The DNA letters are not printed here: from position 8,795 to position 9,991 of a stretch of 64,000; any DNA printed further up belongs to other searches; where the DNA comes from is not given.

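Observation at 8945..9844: PL7 alginate-lyase-like secreted protein in a eukaryote: probable horizontally acquired polysaccharide lyase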

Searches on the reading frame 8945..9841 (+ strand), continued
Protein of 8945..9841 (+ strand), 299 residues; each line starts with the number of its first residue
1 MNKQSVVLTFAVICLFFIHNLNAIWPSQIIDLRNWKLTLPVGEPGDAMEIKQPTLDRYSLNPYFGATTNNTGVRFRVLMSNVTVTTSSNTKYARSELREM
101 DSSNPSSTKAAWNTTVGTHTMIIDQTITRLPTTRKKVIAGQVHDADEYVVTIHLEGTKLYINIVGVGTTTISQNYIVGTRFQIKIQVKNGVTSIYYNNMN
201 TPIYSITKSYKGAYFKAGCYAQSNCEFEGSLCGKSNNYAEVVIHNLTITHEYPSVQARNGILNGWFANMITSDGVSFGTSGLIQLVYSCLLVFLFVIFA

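Call 25: search_protein_representatives(protein=window:8945-9841:+)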
Query: 299 residues. Proteins with E-value up to 0.001 (for the whole library): 1663; up to 1e-10: 975; up to 1e-30: 275. The best 150 are listed.
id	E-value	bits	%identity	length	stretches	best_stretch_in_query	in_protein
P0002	4.6e-120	416.7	67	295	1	5-296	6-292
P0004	4.4e-82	292.1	54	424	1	6-256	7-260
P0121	7.5e-63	229.0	48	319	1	23-250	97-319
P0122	8.2e-62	225.6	50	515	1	28-251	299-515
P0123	2.9e-61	223.8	50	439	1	24-250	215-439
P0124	2.1e-60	221.0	51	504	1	22-251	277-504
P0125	1.7e-59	218.0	49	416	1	22-250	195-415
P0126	5.4e-59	216.3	50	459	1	22-250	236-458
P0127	6.8e-59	216.0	46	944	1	24-251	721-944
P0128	1.3e-58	215.1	48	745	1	25-251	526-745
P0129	6.0e-58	212.9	48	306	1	26-251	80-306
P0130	6.4e-58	212.8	46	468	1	18-254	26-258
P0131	6.6e-58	212.8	51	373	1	22-251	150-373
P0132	1.1e-57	212.1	48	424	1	24-251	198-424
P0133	3.3e-57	210.5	49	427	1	30-251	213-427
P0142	1.1e-55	205.4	49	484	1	22-251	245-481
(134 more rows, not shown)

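Call 30: find_encoding_contigs(protein=P0020, flank=10000, max_places=2)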
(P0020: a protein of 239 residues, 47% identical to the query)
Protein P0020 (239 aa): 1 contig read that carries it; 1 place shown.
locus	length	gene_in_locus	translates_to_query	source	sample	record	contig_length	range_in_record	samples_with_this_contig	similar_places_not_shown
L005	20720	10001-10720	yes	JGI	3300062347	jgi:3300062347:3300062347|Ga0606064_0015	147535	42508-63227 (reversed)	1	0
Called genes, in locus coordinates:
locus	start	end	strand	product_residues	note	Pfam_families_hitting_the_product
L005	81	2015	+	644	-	PF00069:Pkinase, PF07714:PK_Tyr_Ser-Thr, PF00069:Pkinase, PF07714:PK_Tyr_Ser-Thr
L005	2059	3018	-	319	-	-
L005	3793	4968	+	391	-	-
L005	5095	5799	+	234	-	-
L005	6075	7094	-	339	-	PF12569:NatA_aux_su (faint), PF07719:TPR_2 (faint), PF13176:TPR_7 (faint), PF13371:TPR_9 (faint), PF13181:TPR_8 (weak), PF13414:TPR_11, PF12895:ANAPC3 (weak), PF00515:TPR_1 (weak), +7 more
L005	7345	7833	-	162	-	PF12937:F-box-like (faint)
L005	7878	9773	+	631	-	-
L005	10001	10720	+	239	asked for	PF08787:Alginate_lyase2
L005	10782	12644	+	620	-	-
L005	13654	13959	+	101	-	-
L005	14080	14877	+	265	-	-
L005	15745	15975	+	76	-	-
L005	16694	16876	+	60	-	-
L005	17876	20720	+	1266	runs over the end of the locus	PF00656:Peptidase_C14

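Call 31: find_encoding_contigs(protein=P0007, flank=10000, max_places=2)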
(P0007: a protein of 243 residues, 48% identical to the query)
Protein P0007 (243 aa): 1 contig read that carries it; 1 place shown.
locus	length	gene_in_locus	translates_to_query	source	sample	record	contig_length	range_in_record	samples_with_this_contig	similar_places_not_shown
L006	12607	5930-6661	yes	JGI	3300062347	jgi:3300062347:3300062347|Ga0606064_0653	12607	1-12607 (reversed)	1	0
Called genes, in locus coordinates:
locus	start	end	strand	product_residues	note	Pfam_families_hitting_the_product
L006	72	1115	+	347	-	PF25210:Kelch_FKB95 (faint), PF13415:Beta-prop_FBX42, PF24681:Kelch_KLHDC2_KLHL20_DRC7, PF01344:Kelch_1 (faint), PF24981:Beta-prop_ATRN-LZTR1 (weak)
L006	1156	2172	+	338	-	PF13415:Beta-prop_FBX42, PF13854:Kelch_HCF, PF24681:Kelch_KLHDC2_KLHL20_DRC7, PF13964:Beta-prop_Calicin (weak), PF24981:Beta-prop_ATRN-LZTR1, PF01344:Kelch_1 (weak), PF13415:Beta-prop_FBX42, PF24981:Beta-prop_ATRN-LZTR1, +2 more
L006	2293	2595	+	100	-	-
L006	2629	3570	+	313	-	-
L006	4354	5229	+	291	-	PF00076:RRM_1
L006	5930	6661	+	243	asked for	PF08787:Alginate_lyase2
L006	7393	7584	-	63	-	-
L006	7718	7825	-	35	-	-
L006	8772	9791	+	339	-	PF01370:Epimerase, PF05368:NmrA (faint), PF07993:NAD_binding_4 (faint), PF08338:DUF1731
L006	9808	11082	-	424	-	PF03006:HlyIII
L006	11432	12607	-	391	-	PF01551:Peptidase_M23 (weak)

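Call 33: find_related_loci(query=A1, collection=viral_contigs, flank=8000)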
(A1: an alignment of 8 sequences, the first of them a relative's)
Query A1 (299 aa) in viral_contigs; peptide patterns used: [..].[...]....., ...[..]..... (x = any residue, [..] = any of these).
86 stretches matched a pattern; 31 encode a relative of the query (tblastn E <= 1e-3); 31 distinct loci.
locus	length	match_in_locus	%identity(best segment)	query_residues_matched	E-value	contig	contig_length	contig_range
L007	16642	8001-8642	42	26-250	3e-47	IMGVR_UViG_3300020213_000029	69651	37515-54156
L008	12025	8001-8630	38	26-250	3e-43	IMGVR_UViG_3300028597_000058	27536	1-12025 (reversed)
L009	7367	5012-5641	38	26-250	3e-43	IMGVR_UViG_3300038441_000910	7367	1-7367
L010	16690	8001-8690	36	10-250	2e-38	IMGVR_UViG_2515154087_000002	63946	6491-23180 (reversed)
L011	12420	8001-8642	33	26-250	2e-30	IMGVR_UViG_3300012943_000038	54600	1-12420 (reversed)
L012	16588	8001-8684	35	26-251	1e-30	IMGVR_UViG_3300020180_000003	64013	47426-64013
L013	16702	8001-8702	33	26-250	1e-28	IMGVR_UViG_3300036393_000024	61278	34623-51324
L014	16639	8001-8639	35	27-250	4e-28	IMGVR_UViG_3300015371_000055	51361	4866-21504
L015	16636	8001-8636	32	30-259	5e-28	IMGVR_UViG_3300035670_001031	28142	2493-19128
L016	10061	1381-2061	34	26-250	6e-27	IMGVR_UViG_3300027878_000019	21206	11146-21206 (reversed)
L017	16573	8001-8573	34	58-250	4e-27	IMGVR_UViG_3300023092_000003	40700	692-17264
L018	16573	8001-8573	37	58-254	2e-26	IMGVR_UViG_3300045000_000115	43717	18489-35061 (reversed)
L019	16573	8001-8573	30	58-250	4e-24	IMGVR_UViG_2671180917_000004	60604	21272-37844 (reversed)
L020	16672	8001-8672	34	27-250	1e-25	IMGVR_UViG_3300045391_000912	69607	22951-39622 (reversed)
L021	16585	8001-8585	31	58-250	3e-22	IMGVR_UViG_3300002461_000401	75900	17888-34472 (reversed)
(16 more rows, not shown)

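Call 48: find_homologous_proteins(query=L006:9811-11082:-, max_evalue=1e-10)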
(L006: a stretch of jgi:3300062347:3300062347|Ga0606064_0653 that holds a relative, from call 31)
Query L006:9811-11082:- (424 aa): 19 proteins with E <= 1e-10 among 8000 candidates.
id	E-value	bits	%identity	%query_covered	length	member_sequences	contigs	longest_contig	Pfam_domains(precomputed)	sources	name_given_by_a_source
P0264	3.6e-113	397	43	100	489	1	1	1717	PF03006.27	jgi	-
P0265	1.1e-110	389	46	90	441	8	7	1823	PF03006.27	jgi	jgi:adiponectin receptor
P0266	1.8e-90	322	48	72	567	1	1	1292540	PF03006.27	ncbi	ncbi:hypothetical protein ABK040_008981 [Willaertia magna]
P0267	3.8e-89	318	45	83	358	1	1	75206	PF03006.27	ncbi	ncbi:hypothetical protein AKO1_014441, partial [Acrasis kona]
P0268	8.4e-42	162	37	64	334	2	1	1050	PF03006.27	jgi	-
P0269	3.5e-34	137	30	63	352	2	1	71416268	PF03006.27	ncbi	ncbi:hypothetical protein vseg_000042 [Gypsophila vaccaria]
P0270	1.2e-33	135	30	63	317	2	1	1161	PF03006.27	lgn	-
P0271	1.0e-28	119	34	63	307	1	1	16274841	PF03006.27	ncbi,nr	ncbi:hypothetical protein I4U23_009694 [Adineta vaga]|nr:hypothetical protein I4U23_009694 [Adineta 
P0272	5.2e-27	113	29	67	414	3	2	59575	PF03006.27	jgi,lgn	-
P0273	1.3e-24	105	31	67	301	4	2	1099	PF03006.27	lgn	-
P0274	1.9e-24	105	32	77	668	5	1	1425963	PF03006.27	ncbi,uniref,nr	ncbi:hypothetical protein I350_05670 [Cryptococcus amylolentus CBS 6273]|uniref:Uncharacterized prot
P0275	5.0e-21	93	30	63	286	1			PF03006.27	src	-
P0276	1.6e-20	92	36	42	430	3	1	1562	PF03006.27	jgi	-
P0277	3.9e-19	87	27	59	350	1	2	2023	PF03006.27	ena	-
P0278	6.1e-19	86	31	61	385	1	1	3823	PF03006.27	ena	-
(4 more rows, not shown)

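Call 60: predict_structure(alignment_id=A2)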
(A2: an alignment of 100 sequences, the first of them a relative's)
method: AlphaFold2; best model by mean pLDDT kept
length: 299 residues; sequences in the alignment: 100
mean_pLDDT: 88.7   pTM: 0.81
mean pLDDT of the five models: 88.7, 88.5, 87.9, 87.0, 86.5
residues with pLDDT >= 90: 212; 70-90: 49; 50-70: 20; < 50: 18
segments of 3 or more residues with pLDDT < 50: 261-265, 267-278
pLDDT, mean of each block of 10 residues (from residue 1): 73 78 91 97 91 98 97 96 66 96 97 98 99 98 96 99 97 98 98 98 97 98 95 95 98 74 46 45 74 75
secondary structure, 60 per line:
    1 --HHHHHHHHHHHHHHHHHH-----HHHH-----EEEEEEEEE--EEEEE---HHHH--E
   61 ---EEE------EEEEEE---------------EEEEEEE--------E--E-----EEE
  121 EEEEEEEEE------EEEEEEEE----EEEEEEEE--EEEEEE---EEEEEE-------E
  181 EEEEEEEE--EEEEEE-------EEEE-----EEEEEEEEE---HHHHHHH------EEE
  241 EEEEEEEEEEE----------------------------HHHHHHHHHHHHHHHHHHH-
elements in order: H3-20 H26-29 E35-43 E46-50 H54-57 E64-66 E73-78 E94-100 E118-129 E136-143 E148-155 E158-163 E167-172 E180-188 E191-196 E204-207 E213-221 H225-231 E238-251 H280-298

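Call 62: list_cluster_members(proteins=[P0142, P0012, P0006, P0123, P0125, P0122, P0124, P0121, P0008, P0131])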
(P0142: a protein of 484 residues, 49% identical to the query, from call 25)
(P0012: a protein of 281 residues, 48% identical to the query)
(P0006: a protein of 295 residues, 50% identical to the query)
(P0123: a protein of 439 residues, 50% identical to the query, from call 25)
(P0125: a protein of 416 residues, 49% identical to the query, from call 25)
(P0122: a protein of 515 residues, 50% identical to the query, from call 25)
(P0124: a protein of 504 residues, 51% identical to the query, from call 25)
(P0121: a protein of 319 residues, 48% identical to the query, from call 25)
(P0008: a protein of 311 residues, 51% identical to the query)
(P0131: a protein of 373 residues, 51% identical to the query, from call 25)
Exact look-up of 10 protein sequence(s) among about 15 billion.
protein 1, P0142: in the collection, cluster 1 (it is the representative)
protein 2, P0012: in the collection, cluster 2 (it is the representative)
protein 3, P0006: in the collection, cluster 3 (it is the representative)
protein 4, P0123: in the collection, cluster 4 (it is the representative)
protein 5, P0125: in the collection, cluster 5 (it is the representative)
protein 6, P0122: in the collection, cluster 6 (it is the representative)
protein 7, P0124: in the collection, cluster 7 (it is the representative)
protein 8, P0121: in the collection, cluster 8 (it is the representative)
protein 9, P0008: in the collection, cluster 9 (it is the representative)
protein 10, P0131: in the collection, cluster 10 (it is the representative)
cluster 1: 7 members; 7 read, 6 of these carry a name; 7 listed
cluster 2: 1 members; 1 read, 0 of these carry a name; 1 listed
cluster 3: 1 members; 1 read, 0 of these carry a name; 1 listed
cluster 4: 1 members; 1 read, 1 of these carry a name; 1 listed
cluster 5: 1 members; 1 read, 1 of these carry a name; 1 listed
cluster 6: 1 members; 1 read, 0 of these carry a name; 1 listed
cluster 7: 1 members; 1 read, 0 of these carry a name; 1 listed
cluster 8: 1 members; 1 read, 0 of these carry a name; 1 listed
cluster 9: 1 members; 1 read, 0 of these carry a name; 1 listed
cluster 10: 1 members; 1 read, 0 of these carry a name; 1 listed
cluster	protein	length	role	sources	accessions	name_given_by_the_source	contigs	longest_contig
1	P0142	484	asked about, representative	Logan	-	-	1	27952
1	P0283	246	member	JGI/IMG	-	hypothetical protein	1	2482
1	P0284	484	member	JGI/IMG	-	hypothetical protein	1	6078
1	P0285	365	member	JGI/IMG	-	hypothetical protein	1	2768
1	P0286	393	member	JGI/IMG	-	hypothetical protein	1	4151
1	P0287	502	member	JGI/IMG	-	hypothetical protein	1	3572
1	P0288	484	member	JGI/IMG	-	hypothetical protein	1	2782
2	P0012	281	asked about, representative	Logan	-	-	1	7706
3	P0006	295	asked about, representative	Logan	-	-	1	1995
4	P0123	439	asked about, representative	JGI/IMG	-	hypothetical protein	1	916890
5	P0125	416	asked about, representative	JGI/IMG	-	hypothetical protein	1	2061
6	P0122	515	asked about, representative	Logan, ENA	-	-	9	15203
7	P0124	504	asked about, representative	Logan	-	-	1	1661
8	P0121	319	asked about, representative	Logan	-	-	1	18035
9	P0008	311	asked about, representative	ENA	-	-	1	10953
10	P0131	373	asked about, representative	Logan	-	-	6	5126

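Call 63: fold_search(model_id=the predicted structure, library=pdb)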
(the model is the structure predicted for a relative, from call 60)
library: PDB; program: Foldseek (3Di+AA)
matches with E <= 10: 1659; with E <= 0.001: 392
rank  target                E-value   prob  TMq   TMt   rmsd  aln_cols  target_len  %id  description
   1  1uai                  6.8e-28  1.00  0.70  0.93   1.7       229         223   38  Crystal Structure of the Alginate Lyase from Corynebacterium sp. (released 2004-07-27)
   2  5zqi                  2.0e-27  1.00  0.69  0.95   1.6       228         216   42  Alginate lyase AlgAT5 from Polysaccharide Lyase family 7 (released 2019-04-24)
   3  5xnr                  8.4e-23  1.00  0.69  0.54   2.4       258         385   30  Truncated AlyQ with CBM32 and alginate lyase domains (released 2018-06-13)
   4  2cws                  1.1e-17  1.00  0.63  0.81   2.9       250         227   25  Crystal structure at 1.0 A of alginate lyase A1-II', a member of polysaccharide lyase family-7 (released 2005-11-15)
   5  2zab_A                3.2e-17  1.00  0.63  0.82   2.6       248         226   24  Crystal Structure of Family 7 Alginate Lyase A1-II' Y284F in Cmplex with Product (GGG) (released 2008-05-27)
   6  2zac_A                3.5e-17  1.00  0.63  0.82   2.7       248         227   24  Crystal Structure of Family 7 Alginate Lyase A1-II' Y284F in Complex with Product (MMG) (released 2008-05-27)
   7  2zaa_A                2.2e-16  1.00  0.62  0.79   3.0       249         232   25  Crystal Structure of Family 7 Alginate Lyase A1-II' H191N/Y284F in Complex with Substrate (GGMG) (released 2008-05-27)
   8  3zpy_B                5.9e-16  1.00  0.59  0.71   4.3       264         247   24  Crystal structure of the marine PL7 alginate lyase AlyA1 from Zobellia galactanivorans (released 2013-06-26)
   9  2za9                  9.2e-16  1.00  0.63  0.81   2.8       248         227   25  Crystal Structure of Alginate lyase A1-II' N141C/N199C (released 2008-05-27)
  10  2z42                  9.7e-16  1.00  0.61  0.77   3.3       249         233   26  Crystal Structure of Family 7 Alginate Lyase A1-II' from Sphingomonas sp. A1 (released 2008-05-27)
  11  7nde                  1.0e-15  1.00  0.63  0.80   3.4       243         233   23  Trichoderma parareesei PL7A beta-glucuronan lyase (released 2022-03-02)
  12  3zpy_A                1.4e-15  1.00  0.59  0.70   4.3       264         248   25  Crystal structure of the marine PL7 alginate lyase AlyA1 from Zobellia galactanivorans (released 2013-06-26)
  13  4ozx                  2.4e-15  1.00  0.60  0.63   5.0       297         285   20  Crystal Structure of the alginate lyase from Klebsiella pneumoniae (released 2015-03-04)
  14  8wok_A                3.7e-15  1.00  0.64  0.69   3.8       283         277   20  Crystal structure of PL7 family alginate lyase AlyMc (released 2024-10-16)
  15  8wok_B                6.0e-15  1.00  0.59  0.64   5.0       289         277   20  Crystal structure of PL7 family alginate lyase AlyMc (released 2024-10-16)
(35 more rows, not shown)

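Call 64: find_encoding_contigs(protein=P0142, flank=6000, max_places=1)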
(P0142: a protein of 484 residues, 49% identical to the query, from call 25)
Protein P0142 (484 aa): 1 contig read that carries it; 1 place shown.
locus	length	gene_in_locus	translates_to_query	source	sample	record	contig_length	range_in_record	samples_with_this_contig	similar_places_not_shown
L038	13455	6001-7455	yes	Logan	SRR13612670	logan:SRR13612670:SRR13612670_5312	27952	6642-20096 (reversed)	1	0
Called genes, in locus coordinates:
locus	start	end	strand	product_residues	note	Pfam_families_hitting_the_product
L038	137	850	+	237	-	PF13023:HD_3 (weak)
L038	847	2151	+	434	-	-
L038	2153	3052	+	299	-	-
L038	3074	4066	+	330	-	PF00702:Hydrolase (weak), PF13419:HAD_2 (weak)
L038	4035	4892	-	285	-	PF01156:IU_nuc_hydro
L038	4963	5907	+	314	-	PF00294:PfkB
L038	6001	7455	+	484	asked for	PF24517:CBM96, PF08787:Alginate_lyase2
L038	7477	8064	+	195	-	PF02545:Maf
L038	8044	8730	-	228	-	PF00590:TP_methylase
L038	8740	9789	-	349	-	-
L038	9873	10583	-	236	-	-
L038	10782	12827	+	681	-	PF00270:DEAD (faint), PF04851:ResIII, PF17757:UvrB_inter, PF27431:UvrB_3rd, PF00271:Helicase_C, PF12344:UvrB, PF02151:UVR (faint)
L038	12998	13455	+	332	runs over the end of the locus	PF00188:CAP (weak)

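Call 65: find_encoding_contigs(protein=P0123, flank=6000, max_places=1)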
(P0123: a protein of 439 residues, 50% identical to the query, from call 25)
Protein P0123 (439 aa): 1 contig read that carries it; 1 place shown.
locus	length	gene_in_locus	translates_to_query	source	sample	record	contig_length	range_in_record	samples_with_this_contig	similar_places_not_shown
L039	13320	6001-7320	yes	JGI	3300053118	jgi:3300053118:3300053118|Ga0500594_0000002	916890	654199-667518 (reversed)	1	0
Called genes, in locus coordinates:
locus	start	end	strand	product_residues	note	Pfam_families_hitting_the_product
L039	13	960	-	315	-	PF22564:HAAS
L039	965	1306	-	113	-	PF03551:PadR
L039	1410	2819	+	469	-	-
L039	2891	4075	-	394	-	PF13506:Glyco_transf_21, PF00535:Glycos_transf_2, PF13641:Glyco_tranf_2_3, PF01644:Chitin_synth_1, PF03142:Chitin_synth_2, PF13632:Glyco_trans_2_3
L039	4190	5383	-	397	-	PF07787:TMEM43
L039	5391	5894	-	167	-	-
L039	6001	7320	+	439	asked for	PF00754:F5_F8_type_C, PF07738:Sad1_UNC (faint), PF22633:F5_F8_type_C_2, PF08787:Alginate_lyase2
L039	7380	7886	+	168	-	-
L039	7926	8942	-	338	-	-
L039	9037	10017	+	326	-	PF01551:Peptidase_M23 (weak)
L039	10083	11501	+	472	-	-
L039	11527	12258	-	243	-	-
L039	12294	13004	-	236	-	PF00293:NUDIX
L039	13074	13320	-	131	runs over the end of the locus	PF08818:DUF1801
